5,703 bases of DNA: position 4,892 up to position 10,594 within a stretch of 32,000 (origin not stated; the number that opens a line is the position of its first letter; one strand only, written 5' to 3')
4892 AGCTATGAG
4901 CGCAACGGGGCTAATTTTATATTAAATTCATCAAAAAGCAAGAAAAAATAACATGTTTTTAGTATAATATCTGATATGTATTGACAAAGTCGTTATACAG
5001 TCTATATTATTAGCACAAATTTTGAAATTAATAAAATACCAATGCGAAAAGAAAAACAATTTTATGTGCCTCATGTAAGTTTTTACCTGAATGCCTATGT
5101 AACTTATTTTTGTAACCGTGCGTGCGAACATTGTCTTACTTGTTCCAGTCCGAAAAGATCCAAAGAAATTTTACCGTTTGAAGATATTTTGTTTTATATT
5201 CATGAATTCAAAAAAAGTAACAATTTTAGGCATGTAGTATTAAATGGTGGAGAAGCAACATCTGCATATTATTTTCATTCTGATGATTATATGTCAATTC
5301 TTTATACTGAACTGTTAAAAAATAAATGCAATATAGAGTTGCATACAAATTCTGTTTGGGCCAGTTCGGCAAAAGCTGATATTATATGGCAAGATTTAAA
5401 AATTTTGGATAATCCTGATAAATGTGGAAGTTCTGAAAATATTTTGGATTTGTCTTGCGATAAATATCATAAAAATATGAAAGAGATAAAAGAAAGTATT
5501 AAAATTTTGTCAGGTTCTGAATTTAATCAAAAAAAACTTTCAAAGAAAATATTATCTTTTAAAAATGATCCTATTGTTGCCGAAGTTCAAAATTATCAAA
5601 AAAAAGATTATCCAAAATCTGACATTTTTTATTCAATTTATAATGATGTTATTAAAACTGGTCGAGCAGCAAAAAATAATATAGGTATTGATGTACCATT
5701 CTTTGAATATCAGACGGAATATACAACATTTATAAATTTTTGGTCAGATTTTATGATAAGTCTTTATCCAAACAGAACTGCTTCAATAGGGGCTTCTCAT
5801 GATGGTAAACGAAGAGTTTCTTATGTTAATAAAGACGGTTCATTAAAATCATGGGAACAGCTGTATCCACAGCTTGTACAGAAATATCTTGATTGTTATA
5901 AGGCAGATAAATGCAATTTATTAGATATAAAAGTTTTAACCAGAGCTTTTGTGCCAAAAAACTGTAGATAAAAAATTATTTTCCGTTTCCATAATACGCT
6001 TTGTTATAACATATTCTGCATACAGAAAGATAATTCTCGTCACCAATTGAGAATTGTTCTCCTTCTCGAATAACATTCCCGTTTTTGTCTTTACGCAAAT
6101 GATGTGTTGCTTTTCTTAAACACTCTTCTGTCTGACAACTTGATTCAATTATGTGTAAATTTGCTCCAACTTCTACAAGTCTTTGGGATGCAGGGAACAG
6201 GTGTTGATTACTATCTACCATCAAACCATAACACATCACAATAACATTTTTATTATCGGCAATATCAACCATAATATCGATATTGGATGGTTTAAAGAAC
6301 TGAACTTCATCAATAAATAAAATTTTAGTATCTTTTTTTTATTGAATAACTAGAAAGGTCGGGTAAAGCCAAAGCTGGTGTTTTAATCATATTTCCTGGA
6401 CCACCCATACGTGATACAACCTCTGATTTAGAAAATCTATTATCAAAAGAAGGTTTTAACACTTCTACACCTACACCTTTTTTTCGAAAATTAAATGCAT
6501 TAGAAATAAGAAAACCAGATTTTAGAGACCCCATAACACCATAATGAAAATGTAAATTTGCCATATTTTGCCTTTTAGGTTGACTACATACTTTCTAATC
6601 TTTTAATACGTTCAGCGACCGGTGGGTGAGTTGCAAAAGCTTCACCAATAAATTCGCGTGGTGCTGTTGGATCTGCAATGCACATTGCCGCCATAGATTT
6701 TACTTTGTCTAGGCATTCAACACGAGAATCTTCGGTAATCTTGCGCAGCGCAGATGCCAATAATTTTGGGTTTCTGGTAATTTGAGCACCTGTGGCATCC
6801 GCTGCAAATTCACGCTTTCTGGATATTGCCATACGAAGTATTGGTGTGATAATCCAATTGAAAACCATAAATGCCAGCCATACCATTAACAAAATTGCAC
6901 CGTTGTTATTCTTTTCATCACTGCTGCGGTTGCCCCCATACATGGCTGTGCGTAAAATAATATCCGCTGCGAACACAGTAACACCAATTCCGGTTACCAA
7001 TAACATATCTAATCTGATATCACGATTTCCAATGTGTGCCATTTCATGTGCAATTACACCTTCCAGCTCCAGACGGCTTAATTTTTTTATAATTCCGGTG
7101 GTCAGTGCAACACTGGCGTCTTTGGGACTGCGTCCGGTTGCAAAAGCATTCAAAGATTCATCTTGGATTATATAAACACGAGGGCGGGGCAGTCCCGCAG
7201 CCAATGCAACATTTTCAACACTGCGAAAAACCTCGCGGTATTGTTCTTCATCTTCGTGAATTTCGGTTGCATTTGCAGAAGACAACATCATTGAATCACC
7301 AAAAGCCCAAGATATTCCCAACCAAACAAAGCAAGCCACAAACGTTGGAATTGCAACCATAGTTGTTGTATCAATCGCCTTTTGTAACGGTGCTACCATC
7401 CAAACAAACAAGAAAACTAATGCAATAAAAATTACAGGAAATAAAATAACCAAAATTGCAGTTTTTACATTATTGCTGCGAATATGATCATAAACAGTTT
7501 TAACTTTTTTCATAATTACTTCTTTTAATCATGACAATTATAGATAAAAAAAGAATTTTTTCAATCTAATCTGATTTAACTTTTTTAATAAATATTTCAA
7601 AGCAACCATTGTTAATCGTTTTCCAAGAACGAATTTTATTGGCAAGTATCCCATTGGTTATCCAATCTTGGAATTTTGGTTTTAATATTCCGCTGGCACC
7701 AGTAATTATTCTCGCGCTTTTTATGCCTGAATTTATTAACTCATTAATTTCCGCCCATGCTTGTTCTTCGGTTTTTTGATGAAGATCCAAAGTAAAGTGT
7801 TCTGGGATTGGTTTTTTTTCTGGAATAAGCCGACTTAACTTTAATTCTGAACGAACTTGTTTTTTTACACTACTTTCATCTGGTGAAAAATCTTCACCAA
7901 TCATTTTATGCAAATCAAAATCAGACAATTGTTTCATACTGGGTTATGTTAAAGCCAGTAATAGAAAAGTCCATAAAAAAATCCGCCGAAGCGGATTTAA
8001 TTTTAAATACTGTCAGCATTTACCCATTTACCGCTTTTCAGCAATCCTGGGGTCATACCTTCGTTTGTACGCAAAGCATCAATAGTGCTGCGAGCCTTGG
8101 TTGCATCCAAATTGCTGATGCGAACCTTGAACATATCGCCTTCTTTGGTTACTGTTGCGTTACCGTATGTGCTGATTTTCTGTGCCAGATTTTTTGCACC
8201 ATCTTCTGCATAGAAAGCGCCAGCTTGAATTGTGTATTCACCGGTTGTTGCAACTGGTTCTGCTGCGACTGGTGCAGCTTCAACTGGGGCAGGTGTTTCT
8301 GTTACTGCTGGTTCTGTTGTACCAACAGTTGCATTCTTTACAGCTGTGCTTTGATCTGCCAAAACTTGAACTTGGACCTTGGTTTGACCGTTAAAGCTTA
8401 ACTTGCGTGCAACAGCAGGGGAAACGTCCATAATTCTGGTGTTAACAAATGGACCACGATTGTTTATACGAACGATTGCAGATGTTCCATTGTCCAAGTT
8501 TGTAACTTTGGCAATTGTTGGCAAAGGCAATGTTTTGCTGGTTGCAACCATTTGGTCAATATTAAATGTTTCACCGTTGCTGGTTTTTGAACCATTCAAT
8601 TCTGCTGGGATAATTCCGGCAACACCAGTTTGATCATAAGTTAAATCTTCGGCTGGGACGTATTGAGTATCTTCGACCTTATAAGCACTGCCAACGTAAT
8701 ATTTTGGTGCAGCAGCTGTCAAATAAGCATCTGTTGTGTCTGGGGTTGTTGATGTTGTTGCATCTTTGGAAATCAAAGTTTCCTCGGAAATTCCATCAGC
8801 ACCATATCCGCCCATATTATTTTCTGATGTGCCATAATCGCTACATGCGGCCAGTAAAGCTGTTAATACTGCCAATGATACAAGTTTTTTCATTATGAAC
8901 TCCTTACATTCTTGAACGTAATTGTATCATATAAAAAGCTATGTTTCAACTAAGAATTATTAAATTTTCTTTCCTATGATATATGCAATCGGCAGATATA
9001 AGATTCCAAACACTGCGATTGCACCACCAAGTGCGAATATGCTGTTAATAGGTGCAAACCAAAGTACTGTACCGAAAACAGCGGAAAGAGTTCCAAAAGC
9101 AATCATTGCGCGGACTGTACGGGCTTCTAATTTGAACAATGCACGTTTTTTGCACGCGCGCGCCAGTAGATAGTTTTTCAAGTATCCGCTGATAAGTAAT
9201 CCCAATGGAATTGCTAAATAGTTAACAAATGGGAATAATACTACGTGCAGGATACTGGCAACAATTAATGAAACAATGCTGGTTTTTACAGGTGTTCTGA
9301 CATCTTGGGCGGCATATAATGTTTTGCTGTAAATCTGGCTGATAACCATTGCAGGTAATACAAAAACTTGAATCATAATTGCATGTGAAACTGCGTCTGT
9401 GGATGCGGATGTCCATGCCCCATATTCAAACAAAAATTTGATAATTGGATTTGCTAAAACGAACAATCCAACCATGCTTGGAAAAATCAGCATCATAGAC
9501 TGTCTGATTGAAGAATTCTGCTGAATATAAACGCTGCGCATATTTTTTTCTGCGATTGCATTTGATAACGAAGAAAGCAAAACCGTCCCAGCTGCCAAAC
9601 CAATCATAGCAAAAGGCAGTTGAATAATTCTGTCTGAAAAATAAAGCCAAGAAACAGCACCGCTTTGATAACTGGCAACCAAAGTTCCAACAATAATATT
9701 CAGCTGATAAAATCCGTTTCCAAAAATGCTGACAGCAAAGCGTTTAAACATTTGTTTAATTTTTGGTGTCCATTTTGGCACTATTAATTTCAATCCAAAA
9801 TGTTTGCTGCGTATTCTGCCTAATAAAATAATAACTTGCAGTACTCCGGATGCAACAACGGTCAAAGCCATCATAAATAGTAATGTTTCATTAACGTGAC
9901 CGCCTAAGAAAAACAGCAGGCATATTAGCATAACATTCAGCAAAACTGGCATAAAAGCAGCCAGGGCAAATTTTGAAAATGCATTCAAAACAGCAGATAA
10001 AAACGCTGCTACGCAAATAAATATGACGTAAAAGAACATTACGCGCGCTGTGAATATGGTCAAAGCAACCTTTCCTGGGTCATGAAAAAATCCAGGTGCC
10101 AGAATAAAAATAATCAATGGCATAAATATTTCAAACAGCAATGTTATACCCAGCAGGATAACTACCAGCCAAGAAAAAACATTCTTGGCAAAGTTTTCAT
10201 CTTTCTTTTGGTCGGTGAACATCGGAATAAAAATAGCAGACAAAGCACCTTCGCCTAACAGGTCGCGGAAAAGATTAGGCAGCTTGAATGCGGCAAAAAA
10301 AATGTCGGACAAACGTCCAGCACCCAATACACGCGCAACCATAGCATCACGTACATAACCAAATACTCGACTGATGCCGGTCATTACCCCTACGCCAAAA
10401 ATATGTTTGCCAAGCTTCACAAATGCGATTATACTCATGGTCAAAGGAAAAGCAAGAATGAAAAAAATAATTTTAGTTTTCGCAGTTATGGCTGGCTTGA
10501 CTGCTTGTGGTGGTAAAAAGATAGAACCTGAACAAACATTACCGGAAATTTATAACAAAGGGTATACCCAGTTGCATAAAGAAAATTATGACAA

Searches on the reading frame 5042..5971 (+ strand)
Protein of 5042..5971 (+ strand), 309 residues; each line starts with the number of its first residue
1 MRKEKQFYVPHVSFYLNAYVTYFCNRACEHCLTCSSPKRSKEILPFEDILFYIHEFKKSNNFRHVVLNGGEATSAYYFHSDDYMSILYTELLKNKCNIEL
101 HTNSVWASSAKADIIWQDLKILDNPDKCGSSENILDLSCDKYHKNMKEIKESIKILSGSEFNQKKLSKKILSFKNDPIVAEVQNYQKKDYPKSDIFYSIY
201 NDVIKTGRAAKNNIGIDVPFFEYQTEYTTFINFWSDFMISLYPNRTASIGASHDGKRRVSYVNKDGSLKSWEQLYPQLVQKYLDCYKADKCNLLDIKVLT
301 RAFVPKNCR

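Call 19: search_protein_families(library=pfam, proteins=[window:5042-5971:+], max_evalue=0.001)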
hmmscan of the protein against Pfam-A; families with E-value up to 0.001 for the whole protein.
window:5042-5971:+ (309 aa): 1 family
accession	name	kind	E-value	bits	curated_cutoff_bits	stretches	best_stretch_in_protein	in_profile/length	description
PF04055.27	Radical_SAM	-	7.6e-05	23.4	29.5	1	20-108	3-90/166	Radical SAM superfamily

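Call 66: search_protein_families(library=ncbifam, proteins=[window:5042-5971:+], max_evalue=0.00001)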
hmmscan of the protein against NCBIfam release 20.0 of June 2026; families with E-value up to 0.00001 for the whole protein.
window:5042-5971:+ (309 aa): 1 family
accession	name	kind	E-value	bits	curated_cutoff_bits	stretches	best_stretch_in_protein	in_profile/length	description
TIGR04078.1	rSAM_yydG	equivalog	2e-06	27.5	300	1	23-149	10-123/309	YydG family radical SAM peptide epimerase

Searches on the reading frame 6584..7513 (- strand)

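Call 19: search_protein_families(library=pfam, proteins=[window:6584-7513:-], max_evalue=0.001)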
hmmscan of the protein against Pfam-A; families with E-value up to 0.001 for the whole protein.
window:6584-7513:- (309 aa): 1 family
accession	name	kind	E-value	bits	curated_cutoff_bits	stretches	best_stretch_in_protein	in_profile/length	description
PF01435.24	Peptidase_M48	-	1.2e-33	117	20.3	1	92-308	4-184/186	Peptidase family M48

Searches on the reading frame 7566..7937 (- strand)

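Call 19: search_protein_families(library=pfam, proteins=[window:7566-7937:-], max_evalue=0.001)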
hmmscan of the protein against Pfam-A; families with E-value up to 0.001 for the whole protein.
window:7566-7937:- (123 aa): 1 family
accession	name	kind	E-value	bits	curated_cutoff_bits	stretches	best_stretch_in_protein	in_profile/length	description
PF01713.27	Smr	-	5e-06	27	25.7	1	50-95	1-52/77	Smr domain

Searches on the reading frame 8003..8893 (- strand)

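Call 19: search_protein_families(library=pfam, proteins=[window:8003-8893:-], max_evalue=0.001)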
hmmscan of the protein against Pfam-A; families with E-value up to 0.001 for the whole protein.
window:8003-8893:- (296 aa): 2 families
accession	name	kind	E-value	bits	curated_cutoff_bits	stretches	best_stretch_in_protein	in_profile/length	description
PF03330.24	DPBB_1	-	2.1e-17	63.5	28.8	1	103-177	12-83/83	Lytic transglycolase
PF05036.18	SPOR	-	8.2e-08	32.9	21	1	217-277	2-66/76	SPOR domain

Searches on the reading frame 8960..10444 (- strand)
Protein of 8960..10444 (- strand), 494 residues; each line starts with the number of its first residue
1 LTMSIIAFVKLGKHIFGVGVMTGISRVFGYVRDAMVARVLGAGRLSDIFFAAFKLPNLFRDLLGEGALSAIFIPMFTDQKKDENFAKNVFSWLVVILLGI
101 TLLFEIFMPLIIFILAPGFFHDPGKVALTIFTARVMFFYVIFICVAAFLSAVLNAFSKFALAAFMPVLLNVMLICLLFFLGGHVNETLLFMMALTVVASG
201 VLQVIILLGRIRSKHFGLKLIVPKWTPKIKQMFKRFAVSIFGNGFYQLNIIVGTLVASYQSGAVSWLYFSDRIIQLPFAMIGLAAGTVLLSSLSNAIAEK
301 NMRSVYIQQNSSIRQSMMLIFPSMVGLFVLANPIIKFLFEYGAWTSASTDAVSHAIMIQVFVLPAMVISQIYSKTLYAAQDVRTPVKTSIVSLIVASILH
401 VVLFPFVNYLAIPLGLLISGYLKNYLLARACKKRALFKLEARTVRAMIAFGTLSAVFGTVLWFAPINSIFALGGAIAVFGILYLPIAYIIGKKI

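Call 19: search_protein_families(library=pfam, proteins=[window:8960-10444:-], max_evalue=0.001)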
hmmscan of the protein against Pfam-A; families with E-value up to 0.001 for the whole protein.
window:8960-10444:- (494 aa): 2 families
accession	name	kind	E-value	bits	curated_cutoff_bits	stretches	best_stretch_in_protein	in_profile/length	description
PF03023.19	MurJ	-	1.3e-87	294.8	27.4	1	36-464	1-432/451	Lipid II flippase MurJ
PF01554.23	MatE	-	1.7e-05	25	24.9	1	248-399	12-158/161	MatE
